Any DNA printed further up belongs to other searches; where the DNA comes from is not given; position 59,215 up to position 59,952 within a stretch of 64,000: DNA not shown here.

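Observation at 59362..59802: Hfq-like Sm-fold protein encoded by an archaeal mobile element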

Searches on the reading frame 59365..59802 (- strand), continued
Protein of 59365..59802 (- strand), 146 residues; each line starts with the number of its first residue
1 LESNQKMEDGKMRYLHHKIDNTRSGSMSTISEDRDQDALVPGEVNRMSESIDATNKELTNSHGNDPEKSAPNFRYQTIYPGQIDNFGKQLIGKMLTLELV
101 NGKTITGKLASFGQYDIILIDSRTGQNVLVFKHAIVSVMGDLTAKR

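Call 34: fold_search(model_id=the predicted structure, library=pdb)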
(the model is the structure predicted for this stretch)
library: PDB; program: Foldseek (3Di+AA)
matches with E <= 10: 1526; with E <= 0.001: 32
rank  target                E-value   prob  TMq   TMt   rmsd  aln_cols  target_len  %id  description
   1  4noy_B                9.3e-05  1.00  0.37  0.73   4.3        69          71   30  Crystal structure of Listeria monocytogenes Hfq F43W (released 2014-09-10)
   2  4nl3_B                1.1e-04  1.00  0.37  0.73   5.5        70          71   28  Crystal Structure of Listeria monocytogenes Hfq in complex with U6 RNA (released 2014-09-10)
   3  4noy_A                1.2e-04  1.00  0.37  0.71   4.2        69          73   30  Crystal structure of Listeria monocytogenes Hfq F43W (released 2014-09-10)
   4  4noy_D                1.4e-04  1.00  0.37  0.74   4.5        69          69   30  Crystal structure of Listeria monocytogenes Hfq F43W (released 2014-09-10)
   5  4noy_C                1.4e-04  1.00  0.37  0.71   5.4        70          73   28  Crystal structure of Listeria monocytogenes Hfq F43W (released 2014-09-10)
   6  4nl2_F                1.4e-04  1.00  0.37  0.69   3.0        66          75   30  Crystal Structure of Listeria monocytogenes Hfq (released 2014-09-10)
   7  6gwk_G                1.8e-04  1.00  0.30  0.66   1.5        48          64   40  The crystal structure of Hfq from Caulobacter crescentus (released 2019-05-22)
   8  4nl3_A                2.0e-04  1.00  0.37  0.72   3.1        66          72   30  Crystal Structure of Listeria monocytogenes Hfq in complex with U6 RNA (released 2014-09-10)
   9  4nl2_C                2.1e-04  1.00  0.37  0.70   2.5        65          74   31  Crystal Structure of Listeria monocytogenes Hfq (released 2014-09-10)
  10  4nl2_A                2.1e-04  1.00  0.37  0.71   4.3        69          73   30  Crystal Structure of Listeria monocytogenes Hfq (released 2014-09-10)
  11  4noy_E                2.4e-04  1.00  0.37  0.71   4.4        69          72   30  Crystal structure of Listeria monocytogenes Hfq F43W (released 2014-09-10)
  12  4nl2_B                2.5e-04  1.00  0.37  0.72   4.3        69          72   30  Crystal Structure of Listeria monocytogenes Hfq (released 2014-09-10)
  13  6gwk_L                2.9e-04  1.00  0.36  0.72   2.2        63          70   33  The crystal structure of Hfq from Caulobacter crescentus (released 2019-05-22)
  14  7ogm_D                3.2e-04  1.00  0.33  0.68   2.5        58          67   28  A cooperative PNPase-Hfq-RNA carrier complex facilitates bacterial riboregulation. PNPase-3'ETS(leuZ)-Hfq (released 2021-07-07)
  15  4noy_F                3.4e-04  1.00  0.35  0.65   1.3        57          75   32  Crystal structure of Listeria monocytogenes Hfq F43W (released 2014-09-10)
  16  6gwk_E                3.9e-04  1.00  0.32  0.66   2.4        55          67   34  The crystal structure of Hfq from Caulobacter crescentus (released 2019-05-22)
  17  5dy9_C                4.7e-04  1.00  0.34  0.81   1.4        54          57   30  Y68T Hfq from Methanococcus jannaschii in complex with AMP (released 2016-09-28)
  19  6gwk_S                5.7e-04  1.00  0.31  0.69   1.7        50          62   38  The crystal structure of Hfq from Caulobacter crescentus (released 2019-05-22)
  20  6gwk_M                6.0e-04  1.00  0.32  0.68   2.4        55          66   34  The crystal structure of Hfq from Caulobacter crescentus (released 2019-05-22)
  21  6gwk_R                6.0e-04  1.00  0.36  0.70   4.4        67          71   31  The crystal structure of Hfq from Caulobacter crescentus (released 2019-05-22)
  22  6gwk_A                6.4e-04  1.00  0.31  0.69   1.7        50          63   38  The crystal structure of Hfq from Caulobacter crescentus (released 2019-05-22)
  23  2qtx_D                6.4e-04  1.00  0.33  0.80   2.4        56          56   32  Crystal structure of an Hfq-like protein from Methanococcus jannaschii (released 2007-11-06)
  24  5dy9_E                6.8e-04  1.00  0.33  0.76   2.3        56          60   32  Y68T Hfq from Methanococcus jannaschii in complex with AMP (released 2016-09-28)
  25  6gwk_C                7.7e-04  1.00  0.36  0.72   2.4        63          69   33  The crystal structure of Hfq from Caulobacter crescentus (released 2019-05-22)
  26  6gwk_B                7.7e-04  1.00  0.32  0.58   2.1        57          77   33  The crystal structure of Hfq from Caulobacter crescentus (released 2019-05-22)
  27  5dy9_A                8.2e-04  1.00  0.33  0.80   2.3        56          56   32  Y68T Hfq from Methanococcus jannaschii in complex with AMP (released 2016-09-28)
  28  6gwk_H                8.2e-04  1.00  0.36  0.65   2.4        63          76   33  The crystal structure of Hfq from Caulobacter crescentus (released 2019-05-22)
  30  6gwk_X                9.3e-04  1.00  0.31  0.65   2.0        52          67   36  The crystal structure of Hfq from Caulobacter crescentus (released 2019-05-22)
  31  6gwk_F                9.3e-04  1.00  0.34  0.69   2.5        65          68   29  The crystal structure of Hfq from Caulobacter crescentus (released 2019-05-22)
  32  5dy9_I                9.9e-04  1.00  0.34  0.79   1.4        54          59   30  Y68T Hfq from Methanococcus jannaschii in complex with AMP (released 2016-09-28)
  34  2qtx_B                1.1e-03  1.00  0.34  0.80   1.4        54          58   30  Crystal structure of an Hfq-like protein from Methanococcus jannaschii (released 2007-11-06)
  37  5szd_C                1.1e-03  1.00  0.37  0.72   5.2        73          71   27  Crystal structure of Aquifex aeolicus Hfq at 1.5A (released 2017-04-19)
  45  5szd_G                1.3e-03  1.00  0.31  0.62   1.5        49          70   35  Crystal structure of Aquifex aeolicus Hfq at 1.5A (released 2017-04-19)
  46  6gwk_Q                1.3e-03  1.00  0.29  0.66   1.5        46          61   41  The crystal structure of Hfq from Caulobacter crescentus (released 2019-05-22)
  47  2qtx_A                1.3e-03  1.00  0.34  0.81   1.4        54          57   30  Crystal structure of an Hfq-like protein from Methanococcus jannaschii (released 2007-11-06)
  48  5szd_D                1.3e-03  1.00  0.33  0.66   2.4        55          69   31  Crystal structure of Aquifex aeolicus Hfq at 1.5A (released 2017-04-19)
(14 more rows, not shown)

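Call 43: find_encoding_contigs(protein=P0002, flank=10000, max_places=3)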
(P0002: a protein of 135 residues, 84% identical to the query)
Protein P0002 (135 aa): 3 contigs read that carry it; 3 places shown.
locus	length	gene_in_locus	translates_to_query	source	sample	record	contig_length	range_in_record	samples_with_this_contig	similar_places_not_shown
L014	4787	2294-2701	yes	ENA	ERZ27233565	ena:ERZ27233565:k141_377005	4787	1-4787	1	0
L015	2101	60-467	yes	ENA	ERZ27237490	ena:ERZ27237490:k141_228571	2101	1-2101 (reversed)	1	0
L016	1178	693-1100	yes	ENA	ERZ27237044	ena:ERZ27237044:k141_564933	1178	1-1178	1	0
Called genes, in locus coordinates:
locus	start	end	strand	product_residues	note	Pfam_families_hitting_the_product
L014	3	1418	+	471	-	?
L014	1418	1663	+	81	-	-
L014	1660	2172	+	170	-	-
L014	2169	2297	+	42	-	-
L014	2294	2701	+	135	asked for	PF17209:Hfq (faint)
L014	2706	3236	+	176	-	-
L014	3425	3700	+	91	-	-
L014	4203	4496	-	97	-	-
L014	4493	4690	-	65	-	-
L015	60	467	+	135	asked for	PF17209:Hfq (faint)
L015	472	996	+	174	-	-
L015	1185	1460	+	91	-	-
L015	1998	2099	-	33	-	?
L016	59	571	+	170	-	-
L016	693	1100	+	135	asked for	PF17209:Hfq (faint)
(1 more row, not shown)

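Call 45: find_related_loci(query=A1, collection=genome_contigs, flank=10000)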
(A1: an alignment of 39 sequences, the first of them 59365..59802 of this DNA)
Query A1 (146 aa) in genome_contigs; peptide patterns used: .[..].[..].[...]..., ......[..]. (x = any residue, [..] = any of these).
30 stretches matched a pattern; 4 encode a relative of the query (tblastn E <= 1e-3); 4 distinct loci.
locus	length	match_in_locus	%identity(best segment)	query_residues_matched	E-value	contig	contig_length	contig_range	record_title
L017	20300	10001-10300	79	47-146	2e-54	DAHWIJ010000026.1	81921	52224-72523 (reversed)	MAG TPA_asm: Thermoplasmatales archaeon isolate clean190 k141_991984, whole genome shotgun sequence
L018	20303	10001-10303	79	46-146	7e-53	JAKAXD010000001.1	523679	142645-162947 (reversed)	MAG: Thermoplasmata archaeon isolate YP5.bin4 NODE_4_length_523679_cov_221.923295, whole genome shotgun sequence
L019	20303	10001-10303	77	46-146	1e-52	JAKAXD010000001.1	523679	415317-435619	MAG: Thermoplasmata archaeon isolate YP5.bin4 NODE_4_length_523679_cov_221.923295, whole genome shotgun sequence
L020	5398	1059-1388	69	38-146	3e-41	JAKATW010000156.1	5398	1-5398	MAG: Thermoplasmata archaeon isolate YP3.bin108 NODE_20093_length_5398_cov_1.88845, whole genome shotgun sequence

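Call 46: find_related_loci(query=A1, collection=viral_contigs, flank=10000)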
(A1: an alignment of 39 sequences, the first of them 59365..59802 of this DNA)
Query A1 (146 aa) in viral_contigs; peptide patterns used: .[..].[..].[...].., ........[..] (x = any residue, [..] = any of these).
20 stretches matched a pattern, but none encodes a relative of the query by tblastn (E <= 1e-3).

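Call 48: search_protein_representatives(alignment_id=A1)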
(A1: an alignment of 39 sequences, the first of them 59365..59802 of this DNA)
Query: 39 sequences, 100 profile positions. Proteins with E-value up to 0.001 (for the whole library): 33; up to 1e-10: 11; up to 1e-30: 2. The best 33 are listed.
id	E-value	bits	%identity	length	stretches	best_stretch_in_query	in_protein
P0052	4.1e-34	132.5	-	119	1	1-87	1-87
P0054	3.4e-31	123.2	-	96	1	20-99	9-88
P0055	1.0e-27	112.0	-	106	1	3-100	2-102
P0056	1.2e-24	102.2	-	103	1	18-99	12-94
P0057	2.5e-24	101.2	-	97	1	7-99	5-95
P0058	9.5e-24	99.3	-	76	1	20-92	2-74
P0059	3.0e-18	81.7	-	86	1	18-98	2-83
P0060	4.2e-17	78.0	-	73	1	21-82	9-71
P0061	1.1e-16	76.6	-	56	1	21-65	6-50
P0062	4.2e-13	65.1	-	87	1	21-100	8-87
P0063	3.9e-12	62.1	-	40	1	1-40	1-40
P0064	2.4e-10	56.3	-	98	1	8-93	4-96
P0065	1.0e-09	54.3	-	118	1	20-94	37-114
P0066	6.5e-09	51.7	-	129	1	15-92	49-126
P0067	1.1e-08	51.0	-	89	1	14-92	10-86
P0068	2.2e-08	50.0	-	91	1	11-92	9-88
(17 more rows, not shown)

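Call 55: find_encoding_contigs(protein=P0053, flank=10000, max_places=2)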
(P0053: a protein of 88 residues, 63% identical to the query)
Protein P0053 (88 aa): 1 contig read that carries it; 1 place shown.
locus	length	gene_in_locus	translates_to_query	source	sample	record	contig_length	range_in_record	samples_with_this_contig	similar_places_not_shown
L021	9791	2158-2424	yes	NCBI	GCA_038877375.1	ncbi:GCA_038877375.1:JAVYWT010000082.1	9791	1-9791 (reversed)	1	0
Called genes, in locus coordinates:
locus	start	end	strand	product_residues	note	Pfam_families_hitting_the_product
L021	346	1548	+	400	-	-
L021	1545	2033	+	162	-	-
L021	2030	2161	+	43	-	-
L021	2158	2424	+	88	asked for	-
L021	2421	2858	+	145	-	-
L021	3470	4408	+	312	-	-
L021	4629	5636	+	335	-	-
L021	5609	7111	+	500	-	PF00145:DNA_methylase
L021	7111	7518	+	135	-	PF03852:Vsr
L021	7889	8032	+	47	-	-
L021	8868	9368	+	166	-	-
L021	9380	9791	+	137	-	?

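Call 66: search_protein_families(library=pfam, proteins=[L001:10260-10718:+, L014:2706-3233:+, L009:10308-10763:+, L021:2421-2855:+, L001:8798-9040:+, L001:9046-9345:+, L005:8915-9928:+, L001:6801-8795:+, L005:6658-8919:+, L017:416-1672:+], max_evalue=0.01)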
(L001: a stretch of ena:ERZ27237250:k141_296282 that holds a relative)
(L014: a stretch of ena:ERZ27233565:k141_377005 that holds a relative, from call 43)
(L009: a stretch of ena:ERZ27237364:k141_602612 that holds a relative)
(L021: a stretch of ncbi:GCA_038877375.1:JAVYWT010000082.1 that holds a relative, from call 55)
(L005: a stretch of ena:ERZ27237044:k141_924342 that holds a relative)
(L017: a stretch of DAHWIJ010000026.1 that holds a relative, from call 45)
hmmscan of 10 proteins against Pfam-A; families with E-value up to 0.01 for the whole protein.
L001:10260-10718:+ (153 aa): 2 families
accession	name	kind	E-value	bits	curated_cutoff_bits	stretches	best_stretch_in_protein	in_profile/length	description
PF13936.12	HTH_38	-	0.0021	18.2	27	1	24-52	11-39/44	Helix-turn-helix domain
PF21100.3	MCM_C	-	0.0098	16.2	27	0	7-39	25-57/64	MCM protein C-terminal winged helix-turn-helix domain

L014:2706-3233:+ (176 aa): 0 families

L009:10308-10763:+ (152 aa): 0 families

L021:2421-2855:+ (145 aa): 3 families
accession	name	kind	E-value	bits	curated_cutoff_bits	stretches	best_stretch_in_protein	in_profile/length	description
PF07508.19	Recombinase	-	0.00033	21.3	21.1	1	3-46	2-50/102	Recombinase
PF24625.1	DUF7626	-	0.00034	20.8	27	1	9-42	7-40/55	Domain of unknown function (DUF7626)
PF11985.13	Phage_Mu_Gp27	-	0.00062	20.6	28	1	13-77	15-79/173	Bacteriophage Mu, Gp27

L001:8798-9040:+ (81 aa): 0 families

L001:9046-9345:+ (100 aa): 0 families

L005:8915-9928:+ (338 aa): 0 families

L001:6801-8795:+ (665 aa): 0 families

L005:6658-8919:+ (754 aa): 0 families

L017:416-1672:+ (419 aa): 3 families
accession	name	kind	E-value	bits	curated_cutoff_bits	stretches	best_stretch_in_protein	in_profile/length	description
PF00589.27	Phage_integrase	-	3.9e-25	89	27.1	1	131-298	3-169/172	Phage integrase family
PF02899.23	Phage_int_SAM_1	-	8e-08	32.9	22.3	1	29-106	1-81/83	Phage integrase, N-terminal SAM-like domain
PF13495.12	Phage_int_SAM_4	-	0.002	19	27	0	49-109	21-83/85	Phage integrase, N-terminal SAM-like domain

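Call 71: find_related_loci(query=A1, collection=metagenome_contigs, flank=8000)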
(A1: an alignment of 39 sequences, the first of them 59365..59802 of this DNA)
Query A1 (146 aa) in metagenome_contigs; peptide patterns used: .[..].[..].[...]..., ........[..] (x = any residue, [..] = any of these).
127 stretches matched a pattern, but none encodes a relative of the query by tblastn (E <= 1e-3).

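Call 76: search_solved_structures(query=L001:9046-9345:+, max_evalue=10)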
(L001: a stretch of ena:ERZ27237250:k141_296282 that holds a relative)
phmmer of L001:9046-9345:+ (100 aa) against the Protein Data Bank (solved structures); distinct sequences matched with E-value up to 10: 4.
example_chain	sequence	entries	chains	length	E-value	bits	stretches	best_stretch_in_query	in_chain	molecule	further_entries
4xiz_A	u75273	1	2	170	1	12.7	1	5-71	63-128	Protein UPS1, mitochondrial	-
4ytw_B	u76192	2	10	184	1.1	12.5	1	5-71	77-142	Protein UPS1, mitochondrial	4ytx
4xhr_A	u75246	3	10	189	1.2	12.5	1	5-71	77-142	Protein UPS1, mitochondrial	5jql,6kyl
6sat_A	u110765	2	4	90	1.3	12.3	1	11-95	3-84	Cell division protein SepF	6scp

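Call 82: list_cluster_members(proteins=[P0001, P0003, P0051])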
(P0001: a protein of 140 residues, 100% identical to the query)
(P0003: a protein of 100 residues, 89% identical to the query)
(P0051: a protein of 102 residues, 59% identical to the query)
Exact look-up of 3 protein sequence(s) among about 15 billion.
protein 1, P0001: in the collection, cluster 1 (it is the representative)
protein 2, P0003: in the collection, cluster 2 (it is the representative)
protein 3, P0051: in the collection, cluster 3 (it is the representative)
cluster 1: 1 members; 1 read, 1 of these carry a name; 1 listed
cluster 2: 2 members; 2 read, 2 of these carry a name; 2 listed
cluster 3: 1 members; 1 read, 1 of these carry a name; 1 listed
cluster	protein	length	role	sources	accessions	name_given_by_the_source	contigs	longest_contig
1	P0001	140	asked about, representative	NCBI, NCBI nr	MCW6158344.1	MAG: RNA chaperone Hfq [Thermoplasmatales archaeon] | RNA chaperone Hfq [Thermoplasmatales archaeon]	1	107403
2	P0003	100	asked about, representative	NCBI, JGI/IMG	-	sRNA-binding regulator protein Hfq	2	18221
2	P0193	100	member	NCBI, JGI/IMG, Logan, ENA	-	sRNA-binding regulator protein Hfq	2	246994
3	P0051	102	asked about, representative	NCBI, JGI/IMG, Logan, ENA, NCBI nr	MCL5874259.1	MAG: hypothetical protein M1161_02835 [Candidatus Thermoplasmatota archaeon] | hypothetical protein | hypothetical protein [Candidatus Thermoplasmatota archaeon]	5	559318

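Call 91: find_encoding_contigs(protein=P0068, flank=6000, max_places=2)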
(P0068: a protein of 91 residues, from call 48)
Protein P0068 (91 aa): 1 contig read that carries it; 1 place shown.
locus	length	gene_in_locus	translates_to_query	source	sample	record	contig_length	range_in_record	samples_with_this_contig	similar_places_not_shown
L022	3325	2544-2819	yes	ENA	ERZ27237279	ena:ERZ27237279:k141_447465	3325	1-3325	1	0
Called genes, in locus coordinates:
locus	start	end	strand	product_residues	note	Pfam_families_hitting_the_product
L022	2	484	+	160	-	?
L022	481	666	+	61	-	-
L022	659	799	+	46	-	-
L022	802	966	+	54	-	-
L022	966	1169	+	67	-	-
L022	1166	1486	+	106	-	-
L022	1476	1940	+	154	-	-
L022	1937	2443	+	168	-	-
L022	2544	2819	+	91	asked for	-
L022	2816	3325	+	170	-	?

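Call 92: find_encoding_contigs(protein=P0066, flank=6000, max_places=2)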
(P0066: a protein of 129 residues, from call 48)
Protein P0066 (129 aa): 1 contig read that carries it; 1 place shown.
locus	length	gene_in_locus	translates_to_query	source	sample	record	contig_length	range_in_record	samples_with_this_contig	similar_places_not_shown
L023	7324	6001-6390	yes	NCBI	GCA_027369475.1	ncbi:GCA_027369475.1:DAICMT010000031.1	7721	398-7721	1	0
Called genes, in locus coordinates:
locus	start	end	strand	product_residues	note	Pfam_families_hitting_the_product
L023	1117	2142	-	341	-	-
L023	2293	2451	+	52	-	PF21983:NikA-like (weak)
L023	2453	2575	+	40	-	-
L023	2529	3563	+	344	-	-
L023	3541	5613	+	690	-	-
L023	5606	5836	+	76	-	-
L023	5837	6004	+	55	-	-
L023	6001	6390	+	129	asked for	-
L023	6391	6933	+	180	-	-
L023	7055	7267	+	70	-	-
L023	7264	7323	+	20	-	?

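Call 93: search_protein_families(library=pfam, proteins=[L023:2529-3560:+, L023:3541-5610:+, L023:5606-5833:+, L023:6391-6930:+, L023:1120-2142:-, L022:1937-2440:+, L022:1476-1937:+, L022:2816-3325:+, L023:6001-6387:+], max_evalue=0.01)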
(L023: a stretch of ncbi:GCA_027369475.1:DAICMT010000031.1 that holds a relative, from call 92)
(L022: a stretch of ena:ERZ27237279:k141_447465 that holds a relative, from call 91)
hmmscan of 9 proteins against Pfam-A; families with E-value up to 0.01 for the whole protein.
L023:2529-3560:+ (344 aa): 1 family
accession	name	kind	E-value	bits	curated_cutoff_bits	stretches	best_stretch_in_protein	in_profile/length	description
PF01807.25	Zn_ribbon_DnaG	-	0.0088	16.3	24.9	0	246-292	25-70/98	CHC2 zinc finger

L023:3541-5610:+ (690 aa): 0 families

L023:5606-5833:+ (76 aa): 0 families

L023:6391-6930:+ (180 aa): 0 families

L023:1120-2142:- (341 aa): 0 families

L022:1937-2440:+ (168 aa): 0 families

L022:1476-1937:+ (154 aa): 0 families

L022:2816-3325:+ (170 aa): 0 families

L023:6001-6387:+ (129 aa): 0 families

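Call 97: fold_search(model_id=the predicted structure, library=viral)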
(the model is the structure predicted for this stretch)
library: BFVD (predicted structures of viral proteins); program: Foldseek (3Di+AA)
matches with E <= 10: 849; with E <= 0.001: 8
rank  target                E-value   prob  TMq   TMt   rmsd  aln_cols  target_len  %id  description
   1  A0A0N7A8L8            7.2e-05  1.00  0.36  0.69  13.2        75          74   23  (no name in the UniProt tables at hand)
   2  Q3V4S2                1.2e-04  1.00  0.37  0.61  13.9        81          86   17  Uncharacterized protein ORF86 [Acidianus two-tailed virus]
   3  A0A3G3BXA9            2.0e-04  1.00  0.37  0.72   4.8        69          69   26  (no name in the UniProt tables at hand)
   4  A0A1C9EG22            5.3e-04  1.00  0.35  0.45  11.7        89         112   17  (no name in the UniProt tables at hand)
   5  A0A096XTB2            6.0e-04  1.00  0.32  0.61   3.2        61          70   26  Uncharacterized protein [Enterococcus phage ECP3]
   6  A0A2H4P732            6.4e-04  1.00  0.35  0.55  14.8        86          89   17  Uncharacterized protein [Pseudomonas phage nickie]
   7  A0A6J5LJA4            8.2e-04  1.00  0.33  0.47   2.3        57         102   24  Uncharacterized protein [uncultured Caudovirales phage]
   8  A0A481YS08            8.2e-04  1.00  0.31  0.13   8.7        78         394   19  SprT-like family protein [Marseillevirus LCMAC101]
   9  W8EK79                1.0e-03  1.00  0.35  0.75   2.2        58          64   24  (no name in the UniProt tables at hand)
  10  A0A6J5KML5            1.3e-03  1.00  0.32  0.41   7.0        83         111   19  Uncharacterized protein [uncultured Caudovirales phage]
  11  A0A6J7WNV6            1.7e-03  1.00  0.34  0.42  11.6        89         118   18  Uncharacterized protein [uncultured Caudovirales phage]
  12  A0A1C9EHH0            1.8e-03  1.00  0.33  0.31  11.4       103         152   17  Hfq-like domain-containing protein [Mycobacterium phage Tonenili]
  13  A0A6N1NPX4            1.9e-03  1.00  0.34  0.12   6.8        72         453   12  Uncharacterized protein [Tupanvirus deep ocean]
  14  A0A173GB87            2.1e-03  1.00  0.30  0.56   3.7        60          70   22  Uncharacterized protein [Bacillus phage SalinJah]
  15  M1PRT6                2.3e-03  1.00  0.32  0.61   4.3        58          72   16  (no name in the UniProt tables at hand)
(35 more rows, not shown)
